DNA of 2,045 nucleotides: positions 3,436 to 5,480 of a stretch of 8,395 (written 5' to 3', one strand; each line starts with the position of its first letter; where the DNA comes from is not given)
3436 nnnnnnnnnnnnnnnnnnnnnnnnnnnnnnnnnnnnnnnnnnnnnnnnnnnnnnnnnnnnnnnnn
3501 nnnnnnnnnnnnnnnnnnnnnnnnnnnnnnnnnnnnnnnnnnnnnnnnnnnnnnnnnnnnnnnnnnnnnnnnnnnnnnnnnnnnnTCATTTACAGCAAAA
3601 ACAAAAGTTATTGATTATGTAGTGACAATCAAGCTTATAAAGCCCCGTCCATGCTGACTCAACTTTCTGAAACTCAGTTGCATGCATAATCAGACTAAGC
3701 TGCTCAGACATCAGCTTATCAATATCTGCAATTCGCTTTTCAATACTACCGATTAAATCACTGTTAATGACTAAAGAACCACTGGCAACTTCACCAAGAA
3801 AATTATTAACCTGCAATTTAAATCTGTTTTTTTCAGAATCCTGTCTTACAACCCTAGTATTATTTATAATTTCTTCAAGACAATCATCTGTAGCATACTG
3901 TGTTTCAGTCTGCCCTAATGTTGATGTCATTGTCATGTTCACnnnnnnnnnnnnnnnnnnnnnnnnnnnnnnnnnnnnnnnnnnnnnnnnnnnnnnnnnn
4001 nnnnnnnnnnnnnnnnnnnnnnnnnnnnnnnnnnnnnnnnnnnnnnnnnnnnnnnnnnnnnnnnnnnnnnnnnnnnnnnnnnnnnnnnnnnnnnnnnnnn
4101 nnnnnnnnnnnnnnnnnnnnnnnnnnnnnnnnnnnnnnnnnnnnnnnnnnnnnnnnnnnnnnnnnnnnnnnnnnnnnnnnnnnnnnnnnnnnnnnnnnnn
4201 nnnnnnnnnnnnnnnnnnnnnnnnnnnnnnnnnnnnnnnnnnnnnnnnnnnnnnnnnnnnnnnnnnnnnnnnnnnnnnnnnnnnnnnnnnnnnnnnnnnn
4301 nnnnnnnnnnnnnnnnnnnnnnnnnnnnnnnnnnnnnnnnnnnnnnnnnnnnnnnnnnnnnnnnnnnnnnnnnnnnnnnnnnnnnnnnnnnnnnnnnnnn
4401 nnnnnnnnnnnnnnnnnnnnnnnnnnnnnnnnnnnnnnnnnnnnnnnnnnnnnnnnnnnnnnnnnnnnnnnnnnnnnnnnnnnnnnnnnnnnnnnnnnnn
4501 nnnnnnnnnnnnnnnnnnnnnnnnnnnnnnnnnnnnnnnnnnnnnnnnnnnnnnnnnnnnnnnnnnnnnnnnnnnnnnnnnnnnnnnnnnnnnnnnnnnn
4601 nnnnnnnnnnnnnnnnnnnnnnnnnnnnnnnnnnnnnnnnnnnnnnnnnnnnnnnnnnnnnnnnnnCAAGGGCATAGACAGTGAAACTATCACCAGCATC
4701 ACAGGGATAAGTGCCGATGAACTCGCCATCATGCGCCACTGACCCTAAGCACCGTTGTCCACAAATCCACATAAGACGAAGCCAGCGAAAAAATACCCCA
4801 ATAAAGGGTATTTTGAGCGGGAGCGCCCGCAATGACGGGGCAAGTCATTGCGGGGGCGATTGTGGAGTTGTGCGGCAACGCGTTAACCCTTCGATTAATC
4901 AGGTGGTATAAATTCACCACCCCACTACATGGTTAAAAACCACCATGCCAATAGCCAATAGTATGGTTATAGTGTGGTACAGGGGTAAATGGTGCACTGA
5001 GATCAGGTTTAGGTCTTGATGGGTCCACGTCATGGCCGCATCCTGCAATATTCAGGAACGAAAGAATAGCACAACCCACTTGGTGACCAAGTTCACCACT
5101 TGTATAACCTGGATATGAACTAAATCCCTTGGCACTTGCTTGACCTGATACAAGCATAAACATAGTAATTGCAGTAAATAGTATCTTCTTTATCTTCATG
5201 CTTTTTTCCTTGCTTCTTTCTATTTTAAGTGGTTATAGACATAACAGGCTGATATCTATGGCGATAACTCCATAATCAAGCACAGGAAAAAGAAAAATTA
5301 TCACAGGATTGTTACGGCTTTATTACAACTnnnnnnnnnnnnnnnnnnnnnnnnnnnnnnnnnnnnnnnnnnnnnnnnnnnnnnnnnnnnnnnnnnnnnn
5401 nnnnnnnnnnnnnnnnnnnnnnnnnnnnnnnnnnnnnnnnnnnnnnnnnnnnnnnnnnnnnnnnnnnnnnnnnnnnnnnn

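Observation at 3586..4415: Orphaned T6SS sheath genes: intact tssB, tssC cut after about 100 codons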

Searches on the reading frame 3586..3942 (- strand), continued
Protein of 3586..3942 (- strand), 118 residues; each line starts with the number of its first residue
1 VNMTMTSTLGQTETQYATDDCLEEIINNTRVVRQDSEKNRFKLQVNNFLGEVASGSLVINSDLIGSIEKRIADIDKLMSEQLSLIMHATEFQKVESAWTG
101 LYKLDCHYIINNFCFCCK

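Call 64: find_encoding_contigs(protein=P0023, flank=6000, max_places=8)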
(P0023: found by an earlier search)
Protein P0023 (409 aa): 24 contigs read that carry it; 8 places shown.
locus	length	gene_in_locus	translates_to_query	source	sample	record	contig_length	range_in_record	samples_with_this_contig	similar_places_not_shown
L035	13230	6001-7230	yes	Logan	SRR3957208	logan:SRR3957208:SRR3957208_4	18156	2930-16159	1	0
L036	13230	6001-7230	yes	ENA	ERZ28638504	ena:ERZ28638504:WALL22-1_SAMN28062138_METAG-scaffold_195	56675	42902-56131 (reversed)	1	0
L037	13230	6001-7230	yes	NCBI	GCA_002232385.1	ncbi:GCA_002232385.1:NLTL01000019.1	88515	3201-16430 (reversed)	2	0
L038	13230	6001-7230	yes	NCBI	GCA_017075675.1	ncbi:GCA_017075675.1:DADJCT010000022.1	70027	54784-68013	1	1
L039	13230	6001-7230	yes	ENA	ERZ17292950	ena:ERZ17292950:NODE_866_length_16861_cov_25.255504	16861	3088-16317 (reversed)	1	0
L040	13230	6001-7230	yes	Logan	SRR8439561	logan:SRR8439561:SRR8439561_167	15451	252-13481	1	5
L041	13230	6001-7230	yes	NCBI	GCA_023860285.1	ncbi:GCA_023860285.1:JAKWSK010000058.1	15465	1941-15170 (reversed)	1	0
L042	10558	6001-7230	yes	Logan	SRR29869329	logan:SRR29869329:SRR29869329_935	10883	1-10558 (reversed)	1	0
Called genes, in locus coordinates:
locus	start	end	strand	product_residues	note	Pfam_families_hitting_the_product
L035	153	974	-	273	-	PF00665:rve, PF13683:rve_3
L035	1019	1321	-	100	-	PF01527:HTH_Tnp_1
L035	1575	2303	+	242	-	PF11140:DUF2913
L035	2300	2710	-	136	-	PF27070:HTH_Rpn_C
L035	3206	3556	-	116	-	PF28204:Dispersin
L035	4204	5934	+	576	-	PF08479:POTRA_2, PF03865:ShlB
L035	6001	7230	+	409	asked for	PF05860:TPS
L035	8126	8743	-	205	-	PF13276:HTH_21, PF00665:rve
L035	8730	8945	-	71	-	-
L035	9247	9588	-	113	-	PF28204:Dispersin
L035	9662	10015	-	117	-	PF28204:Dispersin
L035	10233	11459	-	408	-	-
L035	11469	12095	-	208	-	PF00005:ABC_tran, PF13401:AAA_22 (weak), PF02463:SMC_N (weak), PF13304:AAA_21 (weak)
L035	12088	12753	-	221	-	-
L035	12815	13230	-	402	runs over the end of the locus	-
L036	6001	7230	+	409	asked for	PF05860:TPS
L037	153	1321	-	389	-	PF01527:HTH_Tnp_1, PF00665:rve, PF13683:rve_3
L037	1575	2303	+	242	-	PF11140:DUF2913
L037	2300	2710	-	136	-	PF27070:HTH_Rpn_C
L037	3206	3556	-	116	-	PF28204:Dispersin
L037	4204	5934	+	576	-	PF08479:POTRA_2, PF03865:ShlB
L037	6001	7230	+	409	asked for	PF05860:TPS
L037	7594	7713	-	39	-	-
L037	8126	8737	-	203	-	PF13276:HTH_21, PF00665:rve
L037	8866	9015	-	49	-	PF01527:HTH_Tnp_1, PF13518:HTH_28 (weak)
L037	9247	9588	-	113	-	PF28204:Dispersin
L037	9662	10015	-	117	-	PF28204:Dispersin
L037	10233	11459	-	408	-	-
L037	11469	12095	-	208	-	PF00005:ABC_tran, PF13401:AAA_22 (weak), PF02463:SMC_N (weak), PF13304:AAA_21 (weak)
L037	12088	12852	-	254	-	-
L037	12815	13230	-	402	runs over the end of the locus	-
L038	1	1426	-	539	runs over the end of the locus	PF14690:Zn_ribbon_ISL3 (weak), PF01610:DDE_Tnp_ISL3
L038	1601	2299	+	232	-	PF11140:DUF2913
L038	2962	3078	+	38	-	PF13683:rve_3 (weak), PF13333:rve_2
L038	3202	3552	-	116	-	PF28204:Dispersin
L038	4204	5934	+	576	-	PF08479:POTRA_2, PF03865:ShlB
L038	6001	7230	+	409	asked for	PF05860:TPS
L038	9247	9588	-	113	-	PF28204:Dispersin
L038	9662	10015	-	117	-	PF28204:Dispersin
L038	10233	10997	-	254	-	-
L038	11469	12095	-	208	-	PF00005:ABC_tran, PF13401:AAA_22 (weak), PF02463:SMC_N (weak), PF13304:AAA_21 (weak)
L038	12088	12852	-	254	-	-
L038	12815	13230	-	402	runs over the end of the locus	-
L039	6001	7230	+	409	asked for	PF05860:TPS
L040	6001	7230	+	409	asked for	PF05860:TPS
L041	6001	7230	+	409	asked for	PF05860:TPS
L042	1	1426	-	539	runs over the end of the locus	PF14690:Zn_ribbon_ISL3 (weak), PF01610:DDE_Tnp_ISL3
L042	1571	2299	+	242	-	PF11140:DUF2913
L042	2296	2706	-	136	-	PF27070:HTH_Rpn_C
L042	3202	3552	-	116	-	PF28204:Dispersin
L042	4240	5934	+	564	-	PF08479:POTRA_2, PF03865:ShlB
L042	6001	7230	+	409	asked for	PF05860:TPS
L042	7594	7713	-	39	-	-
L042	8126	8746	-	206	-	PF13276:HTH_21, PF00665:rve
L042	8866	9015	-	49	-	PF01527:HTH_Tnp_1, PF13518:HTH_28 (weak)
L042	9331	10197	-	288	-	PF13276:HTH_21, PF00665:rve, PF13683:rve_3, PF13333:rve_2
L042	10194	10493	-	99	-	PF01527:HTH_Tnp_1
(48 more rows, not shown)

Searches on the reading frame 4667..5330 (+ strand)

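Call 72: search_protein_families(proteins=[L024:3407-4075:+], library=ncbifam, max_evalue=0.001)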
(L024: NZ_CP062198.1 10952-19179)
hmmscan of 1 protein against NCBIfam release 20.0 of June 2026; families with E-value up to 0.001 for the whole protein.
L024:3407-4075:+ (222 aa): 4 families
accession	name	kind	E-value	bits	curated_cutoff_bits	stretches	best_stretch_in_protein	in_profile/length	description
NF007361.0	PRK09857.1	equivalog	3.5e-77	259.8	583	1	1-168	91-258/292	recombination-promoting nuclease RpnA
NF007418.0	PRK09956.1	equivalog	5.1e-76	255.6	583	1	1-218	91-304/308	ISNCY family transposase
TIGR01784.1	T_den_put_tspse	subfamily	1.1e-37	130.3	52.1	1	1-218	79-271/273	Rpn family recombination-promoting nuclease/putative transposase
NF004266.1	PRK05687.1-1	equivalog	0.00042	19.8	260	1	140-193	33-86/230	flagellar assembly protein FliH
